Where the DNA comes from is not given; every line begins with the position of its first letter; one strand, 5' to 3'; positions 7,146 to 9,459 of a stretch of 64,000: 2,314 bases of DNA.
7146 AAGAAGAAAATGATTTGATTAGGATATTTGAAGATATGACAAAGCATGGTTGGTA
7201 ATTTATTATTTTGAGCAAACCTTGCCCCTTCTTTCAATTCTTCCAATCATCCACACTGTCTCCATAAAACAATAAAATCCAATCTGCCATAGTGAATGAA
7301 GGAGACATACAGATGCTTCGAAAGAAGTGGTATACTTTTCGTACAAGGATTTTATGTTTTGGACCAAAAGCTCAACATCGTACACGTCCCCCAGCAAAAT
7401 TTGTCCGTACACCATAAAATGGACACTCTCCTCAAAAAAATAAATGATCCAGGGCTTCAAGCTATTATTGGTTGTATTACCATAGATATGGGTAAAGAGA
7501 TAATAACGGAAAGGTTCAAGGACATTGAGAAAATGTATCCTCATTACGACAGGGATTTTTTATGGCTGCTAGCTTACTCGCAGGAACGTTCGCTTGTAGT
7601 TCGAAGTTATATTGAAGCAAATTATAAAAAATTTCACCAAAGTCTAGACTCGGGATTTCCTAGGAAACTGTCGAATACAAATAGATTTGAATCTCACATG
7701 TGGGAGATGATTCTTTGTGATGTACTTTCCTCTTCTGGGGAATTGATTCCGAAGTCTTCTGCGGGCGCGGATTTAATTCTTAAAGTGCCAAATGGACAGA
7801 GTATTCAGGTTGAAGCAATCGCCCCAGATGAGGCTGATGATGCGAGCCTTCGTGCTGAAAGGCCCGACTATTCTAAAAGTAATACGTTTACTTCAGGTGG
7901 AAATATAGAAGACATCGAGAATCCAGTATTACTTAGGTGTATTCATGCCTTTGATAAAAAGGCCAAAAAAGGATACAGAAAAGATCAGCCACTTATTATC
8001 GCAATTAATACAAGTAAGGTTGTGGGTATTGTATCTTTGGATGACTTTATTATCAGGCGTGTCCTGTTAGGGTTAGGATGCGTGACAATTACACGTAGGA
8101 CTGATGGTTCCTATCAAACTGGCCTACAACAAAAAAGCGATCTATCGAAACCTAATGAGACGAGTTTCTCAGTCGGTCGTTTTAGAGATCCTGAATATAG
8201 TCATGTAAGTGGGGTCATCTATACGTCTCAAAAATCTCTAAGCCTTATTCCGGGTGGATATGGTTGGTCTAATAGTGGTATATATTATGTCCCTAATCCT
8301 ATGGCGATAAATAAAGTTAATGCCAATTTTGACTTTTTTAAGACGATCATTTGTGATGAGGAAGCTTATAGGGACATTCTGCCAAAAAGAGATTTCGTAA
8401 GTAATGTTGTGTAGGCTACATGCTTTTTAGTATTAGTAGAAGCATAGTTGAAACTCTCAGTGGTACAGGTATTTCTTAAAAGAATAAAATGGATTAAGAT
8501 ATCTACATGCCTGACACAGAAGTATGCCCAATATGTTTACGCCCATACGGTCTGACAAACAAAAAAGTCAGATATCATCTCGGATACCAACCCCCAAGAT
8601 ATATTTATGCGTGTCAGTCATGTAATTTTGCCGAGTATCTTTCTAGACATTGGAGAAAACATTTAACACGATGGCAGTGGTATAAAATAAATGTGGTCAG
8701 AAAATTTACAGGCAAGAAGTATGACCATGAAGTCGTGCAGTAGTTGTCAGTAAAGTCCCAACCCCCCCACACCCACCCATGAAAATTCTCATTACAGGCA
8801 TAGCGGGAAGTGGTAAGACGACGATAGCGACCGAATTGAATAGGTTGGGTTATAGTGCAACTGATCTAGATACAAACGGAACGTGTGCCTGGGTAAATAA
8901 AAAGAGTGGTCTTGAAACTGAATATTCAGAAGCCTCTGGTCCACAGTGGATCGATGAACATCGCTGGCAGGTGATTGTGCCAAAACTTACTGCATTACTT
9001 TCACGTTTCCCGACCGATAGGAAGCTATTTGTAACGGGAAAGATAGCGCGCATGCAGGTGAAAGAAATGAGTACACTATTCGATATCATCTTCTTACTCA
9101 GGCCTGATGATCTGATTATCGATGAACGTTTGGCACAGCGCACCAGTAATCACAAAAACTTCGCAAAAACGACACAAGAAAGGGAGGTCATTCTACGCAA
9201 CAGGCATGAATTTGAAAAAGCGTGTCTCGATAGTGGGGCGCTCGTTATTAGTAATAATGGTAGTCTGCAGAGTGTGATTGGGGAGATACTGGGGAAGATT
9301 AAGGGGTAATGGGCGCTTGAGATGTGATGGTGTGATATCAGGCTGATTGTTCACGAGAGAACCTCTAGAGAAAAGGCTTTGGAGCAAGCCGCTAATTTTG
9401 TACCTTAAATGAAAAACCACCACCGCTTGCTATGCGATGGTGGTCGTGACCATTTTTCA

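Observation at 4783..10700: AT-richer accessory island of seven uncharacterised genes (HEPN-like motif protein, Zn-ribbon, P-loop kinase) next to a phage-like module: candidate novel defence or accessory system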

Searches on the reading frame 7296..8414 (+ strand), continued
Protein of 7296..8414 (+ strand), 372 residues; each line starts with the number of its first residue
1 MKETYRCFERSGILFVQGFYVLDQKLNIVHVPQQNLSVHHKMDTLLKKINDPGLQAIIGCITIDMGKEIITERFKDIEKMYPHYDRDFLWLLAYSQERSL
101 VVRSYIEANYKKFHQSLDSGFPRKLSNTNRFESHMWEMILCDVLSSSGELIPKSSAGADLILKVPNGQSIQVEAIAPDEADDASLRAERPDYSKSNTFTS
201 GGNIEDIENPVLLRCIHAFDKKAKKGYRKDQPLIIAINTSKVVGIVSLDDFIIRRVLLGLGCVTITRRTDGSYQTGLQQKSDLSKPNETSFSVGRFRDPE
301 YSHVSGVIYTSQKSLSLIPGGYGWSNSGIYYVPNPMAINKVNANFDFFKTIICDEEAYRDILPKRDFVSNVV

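Call 54: search_protein_families(library=padloc, proteins=[L017:1617-2129:+, L017:4302-4862:-, L017:4891-5538:+, L017:5545-6051:+, L017:6053-6820:+, L017:7170-8021:+, L017:9166-10332:+, L017:10392-11342:-, L017:11450-12223:+], max_evalue=0.01)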
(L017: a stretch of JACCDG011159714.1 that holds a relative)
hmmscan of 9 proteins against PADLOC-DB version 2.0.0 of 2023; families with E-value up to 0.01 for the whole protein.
L017:1617-2129:+ (170 aa): 0 families

L017:4302-4862:- (186 aa): 0 families

L017:4891-5538:+ (215 aa): 0 families

L017:5545-6051:+ (168 aa): 3 families
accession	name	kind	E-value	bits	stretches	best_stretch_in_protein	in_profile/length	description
PDLC00664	Effector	-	1e-59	199.5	1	7-168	12-173/174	1TM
PDLC01057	C3a59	-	1.5e-52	176.1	1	1-168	2-167/167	trans-membrane (TM)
PDLC01158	Mem_04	-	3.1e-08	31.6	2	40-79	73-112/212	"Membrane protein (2TM at N-terminus and a globular domain) in type III operon, could be a CARF domain diverged beyond r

L017:6053-6820:+ (255 aa): 17 families
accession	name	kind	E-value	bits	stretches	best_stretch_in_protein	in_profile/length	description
PDLC00803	Cyclase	-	3.2e-81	270.7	1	3-254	2-252/253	oligonucleotide-cyclase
PDLC00823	Cyclase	-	4.9e-21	73.6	1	43-242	44-247/285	oligonucleotide-cyclase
PDLC00808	Cyclase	-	6.6e-16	56.5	1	42-210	51-240/325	oligonucleotide-cyclase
PDLC00776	Cyclase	-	8.5e-16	56.2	1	44-238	45-245/287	oligonucleotide-cyclase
PDLC00802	Cyclase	-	3.1e-11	41.1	1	145-249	198-301/332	oligonucleotide-cyclase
PDLC00809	Cyclase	-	6.2e-11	40.4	1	46-254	46-269/295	oligonucleotide-cyclase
PDLC00769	Cyclase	-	9.9e-11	39.5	1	27-249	28-257/261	oligonucleotide-cyclase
PDLC00810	Cyclase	-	1.7e-09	35.6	1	46-242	50-265/335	oligonucleotide-cyclase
PDLC00814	Cyclase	-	8.2e-09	33.2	2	147-195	166-214/295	oligonucleotide-cyclase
PDLC00790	Cyclase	-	5.5e-08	30.5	1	24-248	57-286/310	oligonucleotide-cyclase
PDLC00796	Cyclase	-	4e-07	27.7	1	45-229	47-248/432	oligonucleotide-cyclase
PDLC00818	Cyclase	-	6.5e-06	23.9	1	111-244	132-263/322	oligonucleotide-cyclase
PDLC00786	Cyclase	-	1e-05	23.1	0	146-248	164-270/293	oligonucleotide-cyclase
PDLC00805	Cyclase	-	1.1e-05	23.1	1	76-245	109-282/314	oligonucleotide-cyclase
PDLC00792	Cyclase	-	2.4e-05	21.9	1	47-221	50-232/236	oligonucleotide-cyclase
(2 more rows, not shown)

L017:7170-8021:+ (283 aa): 0 families

L017:9166-10332:+ (388 aa): 32 families (the best 25 are shown)
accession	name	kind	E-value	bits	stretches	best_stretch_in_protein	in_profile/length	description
PDLC04138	mad6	-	1.7e-41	140.8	1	151-350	55-260/659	mads_6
PDLC02375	Stk2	-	3.8e-30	103.1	1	50-383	28-354/500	-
PDLC04047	PD-T4-6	-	3.3e-29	100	1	151-380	14-246/327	-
PDLC04053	PD-T4-6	-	5.3e-28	96.4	1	153-359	15-222/311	-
PDLC04042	PD-T4-6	-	7.3e-25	86.2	1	153-380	15-246/292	-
PDLC04060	PD-T4-6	-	1.1e-23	81.9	1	152-349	13-212/486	-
PDLC04057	PD-T4-6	-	2.1e-22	77.8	1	152-348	13-212/443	-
PDLC04048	PD-T4-6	-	1e-21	75.7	1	152-348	15-214/354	-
PDLC04054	PD-T4-6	-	2.6e-20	71.1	1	153-359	16-224/347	-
PDLC03920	MkoA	-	2.3e-19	67.3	1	163-382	23-276/1112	-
PDLC04050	PD-T4-6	-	1.3e-16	58.6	1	152-349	68-269/480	-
PDLC04061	PD-T4-6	-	3.7e-16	57.7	1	153-347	22-224/510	-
PDLC04043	PD-T4-6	-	1.8e-15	55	1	153-350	21-221/452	-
PDLC04045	PD-T4-6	-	2.9e-14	50.8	1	152-345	38-245/350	-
PDLC04056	PD-T4-6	-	7.2e-14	49.7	1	156-308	17-169/415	-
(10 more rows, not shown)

L017:10392-11342:- (316 aa): 0 families

L017:11450-12223:+ (257 aa): 0 families

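Call 58: search_dna_similar(query=window:7419-8414:+, collection=plasmids, mode=protein, max_evalue=0.001, max_rows=15)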
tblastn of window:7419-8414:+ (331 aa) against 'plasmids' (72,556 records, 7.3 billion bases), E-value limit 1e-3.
No match.

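Call 59: search_dna_similar(query=window:7419-8414:+, collection=phages, mode=protein, max_evalue=0.001, max_rows=15)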
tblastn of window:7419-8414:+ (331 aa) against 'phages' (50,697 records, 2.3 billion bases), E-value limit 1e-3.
No match.

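Call 69: search_protein_families(library=pfam, proteins=[L003:11004-11804:+, L005:8726-9724:+, L005:11083-11733:+, L006:8858-9910:+, L019:1091-2140:+, L026:774-1445:+, L032:843-1616:+, L008:1818-2456:+, L010:7543-7944:+, L010:5987-7534:+], max_evalue=0.05)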
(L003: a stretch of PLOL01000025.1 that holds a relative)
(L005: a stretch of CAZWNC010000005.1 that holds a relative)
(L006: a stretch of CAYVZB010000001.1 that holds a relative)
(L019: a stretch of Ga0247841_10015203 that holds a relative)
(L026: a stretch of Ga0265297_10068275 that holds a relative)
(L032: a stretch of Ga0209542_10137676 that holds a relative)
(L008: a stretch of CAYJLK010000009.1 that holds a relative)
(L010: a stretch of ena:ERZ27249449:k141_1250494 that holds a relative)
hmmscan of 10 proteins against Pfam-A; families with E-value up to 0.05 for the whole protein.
L003:11004-11804:+ (267 aa): 0 families

L005:8726-9724:+ (333 aa): 2 families
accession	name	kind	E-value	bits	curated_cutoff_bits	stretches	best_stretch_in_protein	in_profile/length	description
PF04332.21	DUF475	-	2.1e-90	303.9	27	1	47-326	1-288/293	Protein of unknown function (DUF475)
PF03741.22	TerC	-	9.9e-17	61.7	27.8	1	38-298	3-176/178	Integral membrane protein TerC family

L005:11083-11733:+ (217 aa): 0 families

L006:8858-9910:+ (351 aa): 3 families
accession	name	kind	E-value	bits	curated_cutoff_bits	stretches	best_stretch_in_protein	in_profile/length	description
PF01556.23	DnaJ_C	-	1.1e-43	149.3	26.6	1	117-332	1-152/152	DnaJ C terminal domain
PF00226.36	DnaJ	-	2.6e-24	85.5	27.8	1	4-63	1-63/63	DnaJ domain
PF00684.25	DnaJ_CXXCXGXG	-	5.2e-14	52.7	32.7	1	144-208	1-65/65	DnaJ central domain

L019:1091-2140:+ (350 aa): 2 families
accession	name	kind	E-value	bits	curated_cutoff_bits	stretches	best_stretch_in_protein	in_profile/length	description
PF02810.21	SEC-C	-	1.1e-06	28.8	20.4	1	6-24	1-19/19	SEC-C motif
PF17942.8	Morc6_S5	-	0.0086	16.6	26.2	1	50-129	9-90/139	Morc6 ribosomal protein S5 domain 2-like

L026:774-1445:+ (224 aa): 13 families
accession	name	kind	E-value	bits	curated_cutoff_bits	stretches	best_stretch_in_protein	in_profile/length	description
PF13334.11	DUF4094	-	2.2e-05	25.2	24.5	1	60-155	7-87/90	Domain of unknown function (DUF4094)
PF03961.19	FapA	-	0.00022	21.4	31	1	70-155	140-229/272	Flagellar Assembly Protein A beta solenoid domain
PF06785.16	UPF0242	-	0.00076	20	33.5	1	8-159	3-113/194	Uncharacterised protein family (UPF0242) N-terminus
PF12773.13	DZR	-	0.0036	17.9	27.3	1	187-221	8-32/45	Double zinc ribbon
PF20567.3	DUF6776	-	0.0066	16.9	27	1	126-163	14-51/149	Family of unknown function (DUF6776)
PF03268.19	DUF267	-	0.0071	15.7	25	1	38-95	146-204/360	Caenorhabditis protein of unknown function, DUF267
PF04871.18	Uso1_p115_C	-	0.011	16.4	28.4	1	93-154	2-64/121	Uso1 / p115 like vesicle tethering protein, C terminal region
PF11559.13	ADIP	-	0.013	16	34.3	1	88-153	83-150/151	Afadin- and alpha -actinin-Binding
PF14235.11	DUF4337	-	0.017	15.7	27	1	59-152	5-93/161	Domain of unknown function (DUF4337)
PF03945.19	Endotoxin_N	-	0.017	15.3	21.3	1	52-137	7-94/223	delta endotoxin, N-terminal domain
PF10323.15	7TM_GPCR_Srv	-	0.025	14.4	21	1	9-93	121-208/283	Serpentine type 7TM GPCR chemoreceptor Srv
PF06305.16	LapA_dom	-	0.032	14.6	28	1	53-95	21-61/64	Lipopolysaccharide assembly protein A domain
PF11727.13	ISG65-75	-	0.036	13.7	25.1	1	87-161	56-128/281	Invariant surface glycoprotein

L032:843-1616:+ (258 aa): 0 families

L008:1818-2456:+ (213 aa): 0 families

L010:7543-7944:+ (134 aa): 0 families

L010:5987-7534:+ (516 aa): 0 families

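Call 70: predict_structure(alignment_id=A1)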
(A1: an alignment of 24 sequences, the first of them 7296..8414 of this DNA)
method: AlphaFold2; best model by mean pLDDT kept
length: 372 residues; sequences in the alignment: 24
mean_pLDDT: 83.9   pTM: 0.83
mean pLDDT of the five models: 83.9, 81.9, 80.0, 79.9, 78.1
residues with pLDDT >= 90: 223; 70-90: 103; 50-70: 7; < 50: 39
segments of 3 or more residues with pLDDT < 50: 1-39
pLDDT, mean of each block of 10 residues (from residue 1): 26 25 27 39 88 91 90 95 96 87 94 91 94 96 95 83 96 94 84 71 85 95 92 97 84 95 90 90 87 94 97 90 82 96 93 85 90 84
secondary structure, 60 per line:
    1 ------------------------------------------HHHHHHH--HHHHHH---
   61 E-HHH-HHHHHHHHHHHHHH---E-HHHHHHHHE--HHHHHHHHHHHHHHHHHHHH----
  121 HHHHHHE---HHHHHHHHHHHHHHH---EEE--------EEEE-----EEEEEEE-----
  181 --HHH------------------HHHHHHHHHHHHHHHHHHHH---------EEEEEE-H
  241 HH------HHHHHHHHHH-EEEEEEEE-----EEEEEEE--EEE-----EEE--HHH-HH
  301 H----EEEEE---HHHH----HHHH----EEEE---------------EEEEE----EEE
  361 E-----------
elements in order: H43-49 H52-57 H67-80 H86-93 H97-116 H121-126 H131-145 E149-151 E160-163 E169-175 H204-223 E233-238 H249-258 E260-267 E273-279 E282-284 E290-292 E306-310 H314-317 H322-325 E330-333 E349-353 E358-361

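Call 90: search_protein_families(library=phrogs, proteins=[L017:1617-2129:+, L017:4302-4862:-, L003:1794-5045:-, L003:5057-8419:-, L003:11004-11804:+], max_evalue=0.001)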
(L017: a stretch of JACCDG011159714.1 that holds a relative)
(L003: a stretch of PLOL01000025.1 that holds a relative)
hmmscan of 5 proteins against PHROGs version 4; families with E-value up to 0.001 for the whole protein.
L017:1617-2129:+ (170 aa): 0 families

L017:4302-4862:- (186 aa): 0 families

L003:1794-5045:- (1083 aa): 2 families
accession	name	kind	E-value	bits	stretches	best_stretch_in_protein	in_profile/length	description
phrog_31645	-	unknown function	1.5e-21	77.2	2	125-553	183-583/1075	-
phrog_25988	-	unknown function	1.5e-13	50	1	489-727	666-867/1429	-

L003:5057-8419:- (1120 aa): 6 families
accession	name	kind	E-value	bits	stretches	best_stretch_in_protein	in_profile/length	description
phrog_26785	-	unknown function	1.6e-102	345.2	1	3-940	4-952/1087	-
phrog_62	-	DNA, RNA and nucleotide metabolism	6.8e-43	147.4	1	224-886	682-1150/1881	DNA helicase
phrog_23807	-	unknown function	2.3e-33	116.1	2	575-844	395-645/1053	-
phrog_16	-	DNA, RNA and nucleotide metabolism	2.2e-29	103.3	2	639-849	427-605/986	DNA helicase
phrog_1685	-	unknown function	1.4e-12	46.7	2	781-833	1462-1515/2278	-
phrog_11801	-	other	0.00044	18.5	1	379-409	1085-1124/2269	DNA methyltransferase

L003:11004-11804:+ (267 aa): 0 families

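Call 106: list_cluster_members(proteins=[P0001, P0168, P0048])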
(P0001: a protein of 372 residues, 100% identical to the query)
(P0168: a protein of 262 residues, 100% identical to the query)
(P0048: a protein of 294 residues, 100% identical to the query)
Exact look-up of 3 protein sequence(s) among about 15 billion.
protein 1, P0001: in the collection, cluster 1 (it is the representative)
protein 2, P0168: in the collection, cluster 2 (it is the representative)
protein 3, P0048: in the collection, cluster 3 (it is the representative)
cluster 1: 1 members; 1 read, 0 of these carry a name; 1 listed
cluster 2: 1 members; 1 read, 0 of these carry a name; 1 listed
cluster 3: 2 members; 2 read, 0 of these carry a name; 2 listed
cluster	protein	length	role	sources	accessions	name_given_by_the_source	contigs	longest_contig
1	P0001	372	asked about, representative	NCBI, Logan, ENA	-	-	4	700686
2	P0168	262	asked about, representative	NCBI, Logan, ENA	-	-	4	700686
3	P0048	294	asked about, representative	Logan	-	-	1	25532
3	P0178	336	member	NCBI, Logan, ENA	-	-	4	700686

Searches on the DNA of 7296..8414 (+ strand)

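Call 102: search_rna_families(sources=[L003, L017, L018, L023, L043, L007, L005, L040, L010], threshold=gathering)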
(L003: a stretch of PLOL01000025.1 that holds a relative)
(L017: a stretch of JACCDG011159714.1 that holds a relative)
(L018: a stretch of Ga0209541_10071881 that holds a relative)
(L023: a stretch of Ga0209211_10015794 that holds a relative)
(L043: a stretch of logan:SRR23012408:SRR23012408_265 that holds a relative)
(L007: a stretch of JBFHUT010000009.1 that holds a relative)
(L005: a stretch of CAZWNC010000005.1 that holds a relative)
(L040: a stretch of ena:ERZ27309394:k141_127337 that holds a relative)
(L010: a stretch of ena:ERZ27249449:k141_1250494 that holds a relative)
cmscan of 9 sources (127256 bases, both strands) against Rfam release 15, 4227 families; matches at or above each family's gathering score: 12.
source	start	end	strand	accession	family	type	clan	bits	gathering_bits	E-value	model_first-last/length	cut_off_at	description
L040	9831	9946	+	RF03000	LOOT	Gene; sRNA;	-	92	46.4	5.7e-16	1-121/121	no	LOOT RNA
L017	1417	1544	+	RF03000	LOOT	Gene; sRNA;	-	88.1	46.4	4.7e-15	1-121/121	no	LOOT RNA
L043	1772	1904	+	RF03000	LOOT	Gene; sRNA;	-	76.9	46.4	2e-12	1-121/121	no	LOOT RNA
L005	6096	6168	+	RF00005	tRNA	Gene; tRNA;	CL00001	71.5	29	2.4e-13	1-71/71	no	tRNA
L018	940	1012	+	RF00005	tRNA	Gene; tRNA;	CL00001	70.9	29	3.5e-13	1-71/71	no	tRNA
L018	208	278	+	RF00005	tRNA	Gene; tRNA;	CL00001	69.4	29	9.1e-13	1-71/71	no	tRNA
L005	17563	17634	-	RF00005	tRNA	Gene; tRNA;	CL00001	68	29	2.3e-12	1-71/71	no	tRNA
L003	12105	12176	-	RF00005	tRNA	Gene; tRNA;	CL00001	67.1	29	4e-12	1-71/71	no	tRNA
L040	3787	3857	+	RF00005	tRNA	Gene; tRNA;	CL00001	60.3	29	2.9e-10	1-71/71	no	tRNA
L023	1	72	+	RF00005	tRNA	Gene; tRNA;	CL00001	55.1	29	7.8e-09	1-71/71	no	tRNA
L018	581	652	+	RF00005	tRNA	Gene; tRNA;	CL00001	54.4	29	1.3e-08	1-71/71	no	tRNA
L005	2754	2837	-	RF00005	tRNA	Gene; tRNA;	CL00001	52.3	29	4.6e-08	1-71/71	no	tRNA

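Call 105: search_rna_families(sources=[L012, L014, L006, L019, L044, L045, L046, L008, L024], threshold=gathering)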
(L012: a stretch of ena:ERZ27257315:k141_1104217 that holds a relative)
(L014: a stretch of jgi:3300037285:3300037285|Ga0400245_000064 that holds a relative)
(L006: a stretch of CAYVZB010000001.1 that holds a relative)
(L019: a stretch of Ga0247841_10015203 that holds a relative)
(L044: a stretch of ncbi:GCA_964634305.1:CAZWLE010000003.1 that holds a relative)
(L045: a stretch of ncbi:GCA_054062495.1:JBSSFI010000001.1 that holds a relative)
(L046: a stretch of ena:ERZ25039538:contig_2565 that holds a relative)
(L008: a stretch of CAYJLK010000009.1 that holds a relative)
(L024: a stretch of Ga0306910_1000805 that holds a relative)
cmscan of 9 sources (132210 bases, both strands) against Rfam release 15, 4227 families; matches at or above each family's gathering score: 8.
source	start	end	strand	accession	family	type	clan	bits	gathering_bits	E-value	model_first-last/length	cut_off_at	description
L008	2571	2978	-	RF00023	tmRNA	Gene;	CL00001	89.6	47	3.6e-33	1-374/374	no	transfer-messenger RNA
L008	7360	7431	+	RF00005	tRNA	Gene; tRNA;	CL00001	71.5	29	2.5e-13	1-71/71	no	tRNA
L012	6142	6214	-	RF00005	tRNA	Gene; tRNA;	CL00001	67.4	29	3.3e-12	1-71/71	no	tRNA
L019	949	1020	+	RF00005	tRNA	Gene; tRNA;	CL00001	65.4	29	1.2e-11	1-71/71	no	tRNA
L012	7899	7970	+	RF00005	tRNA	Gene; tRNA;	CL00001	64.1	29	2.6e-11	1-71/71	no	tRNA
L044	5013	5083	+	RF00005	tRNA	Gene; tRNA;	CL00001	64.1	29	2.7e-11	1-71/71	no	tRNA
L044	2024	2124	-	RF00162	SAM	Cis-reg; riboswitch;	CL00012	56.9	44.4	3.4e-10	1-108/108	no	SAM riboswitch aptamer (S box leader)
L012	7022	7108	-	RF00005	tRNA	Gene; tRNA;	CL00001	54.9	29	9.1e-09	1-71/71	no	tRNA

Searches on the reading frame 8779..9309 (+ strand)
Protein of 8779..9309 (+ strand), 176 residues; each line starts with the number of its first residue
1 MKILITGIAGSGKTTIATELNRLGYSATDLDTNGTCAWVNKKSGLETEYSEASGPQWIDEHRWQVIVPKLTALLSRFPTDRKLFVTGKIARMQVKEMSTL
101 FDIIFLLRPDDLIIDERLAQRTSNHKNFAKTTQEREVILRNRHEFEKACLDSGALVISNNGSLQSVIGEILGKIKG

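Call 3: search_protein_families(library=pfam, proteins=[window:8779-9309:+], max_evalue=0.1)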
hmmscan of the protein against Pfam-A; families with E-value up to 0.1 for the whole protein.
window:8779-9309:+ (176 aa): 13 families
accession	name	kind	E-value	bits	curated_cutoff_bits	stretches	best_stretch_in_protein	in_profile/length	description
PF13238.12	AAA_18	-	2.3e-09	38.2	29.4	1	3-126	1-116/128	AAA domain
PF13671.12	AAA_33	-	0.0031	18.3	27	1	3-44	2-44/143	AAA domain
PF13479.12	AAA_24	-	0.0054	17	27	1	2-28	4-30/195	AAA domain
PF01583.26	APS_kinase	-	0.0067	16.9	21.1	1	3-37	5-43/152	Adenylylsulphate kinase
PF01121.26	CoaE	-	0.011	15.9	27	1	3-41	3-41/180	Dephospho-CoA kinase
PF13521.12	AAA_28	-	0.015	16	27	1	2-26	1-26/164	AAA domain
PF13191.12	AAA_16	-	0.018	16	32.6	1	3-24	27-49/167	AAA ATPase domain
PF09848.15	SLFN-g3_helicase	-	0.02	14.6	24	1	3-96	4-75/354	Schlafen group 3, DNA/RNA helicase domain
PF01443.25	Viral_helicase1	-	0.023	14.9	21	1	3-34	1-35/228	Viral superfamily 1 RNA helicase core domain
PF20720.3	nSTAND3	-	0.025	14.7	27.2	1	3-20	20-37/155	Novel STAND NTPase 3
PF13207.12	AAA_17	-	0.03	15.1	27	0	6-21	1-16/136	AAA domain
PF25199.1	nSTAND_NTPase5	-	0.048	13.9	34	1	3-48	44-85/145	Novel STAND NTPase 5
PF00931.28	NB-ARC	-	0.06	13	23.5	1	3-23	21-41/248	NB-ARC domain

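Call 4: search_protein_families(library=padloc, proteins=[window:8779-9309:+], max_evalue=0.1)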
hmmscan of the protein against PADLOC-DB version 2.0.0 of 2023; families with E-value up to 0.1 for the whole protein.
window:8779-9309:+ (176 aa): 2 families
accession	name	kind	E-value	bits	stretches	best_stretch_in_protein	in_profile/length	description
PDLC02911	VakA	-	2.3e-05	23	1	1-21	3-23/163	-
PDLC05079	PDC-S73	-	0.032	11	1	3-21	194-212/752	-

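Call 5: search_protein_families(library=ncbifam, proteins=[window:8779-9309:+], max_evalue=0.1)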
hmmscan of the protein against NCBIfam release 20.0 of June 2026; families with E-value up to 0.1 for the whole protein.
window:8779-9309:+ (176 aa): 18 families
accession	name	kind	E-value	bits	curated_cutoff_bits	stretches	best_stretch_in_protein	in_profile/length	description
NF003012.0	PRK03839.1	equivalog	6.1e-06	26.3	152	1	1-133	1-112/180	putative kinase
NF005576.0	PRK07261.1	equivalog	0.00022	21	224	0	1-22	1-22/171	DNA topology modulation protein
TIGR02173.1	cyt_kin_arch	equivalog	0.00023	21.2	102.1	1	1-144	1-134/169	(d)CMP kinase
NF003122.0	PRK04040.1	equivalog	0.0013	18.3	155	1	1-21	3-23/189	adenylate kinase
TIGR00152.1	TIGR00152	equivalog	0.0025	17.7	65.55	0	4-33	3-33/188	dephospho-CoA kinase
NF005994.0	PRK08118.1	equivalog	0.0026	17.8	215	1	2-63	3-62/172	DNA topology modulation protein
NF010248.0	PRK13695.1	equivalog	0.0042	16.8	156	1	1-21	4-24/180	NTPase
NF040667.1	hom_kin_desulfo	exception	0.0052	16.7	197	1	3-32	3-33/163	homoserine kinase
TIGR01313.1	therm_gnt_kin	subfamily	0.0063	16.3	113.75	0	4-24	2-23/164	gluconokinase, GntK/IdnK-type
TIGR00455.1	apsK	equivalog_domain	0.0064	16.2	138.7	1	3-48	21-70/184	adenylyl-sulfate kinase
NF004041.0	PRK05541.1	subfamily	0.0096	16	127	1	3-21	10-28/176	adenylyl-sulfate kinase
NF004861.0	PRK06217.1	equivalog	0.015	14.6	203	1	1-32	2-34/183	hypothetical protein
NF003828.1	PRK05416.1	equivalog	0.022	14.3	244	1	3-29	2-28/278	RNase adapter RapZ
TIGR03263.1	guanyl_kin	equivalog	0.038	13.6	160.45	0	92-130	104-142/180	guanylate kinase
NF006746.0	PRK09270.1-5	subfamily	0.039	12.9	250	0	93-130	140-177/210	nucleoside/nucleotide kinase family protein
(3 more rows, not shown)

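Call 6: search_protein_families(library=phrogs, proteins=[window:8779-9309:+], max_evalue=0.01)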
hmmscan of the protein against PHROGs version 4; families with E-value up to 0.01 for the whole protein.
window:8779-9309:+ (176 aa): 3 families
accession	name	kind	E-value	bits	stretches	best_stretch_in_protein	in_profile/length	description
phrog_1815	-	other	0.00044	21.5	0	3-26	6-30/197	guanylate kinase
phrog_2107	-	other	0.00063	20.5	1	1-28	4-31/201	thymidylate kinase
phrog_10255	-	other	0.0037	18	1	1-22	2-23/230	kinase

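Call 82: search_solved_structures(query=window:8779-9309:+, max_evalue=0.01)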
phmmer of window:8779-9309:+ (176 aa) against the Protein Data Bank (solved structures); distinct sequences matched with E-value up to 0.01: 1.
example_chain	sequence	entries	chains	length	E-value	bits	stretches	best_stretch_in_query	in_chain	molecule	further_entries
1uf9_A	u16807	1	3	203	0.00093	22.4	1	3-94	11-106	TT1252 protein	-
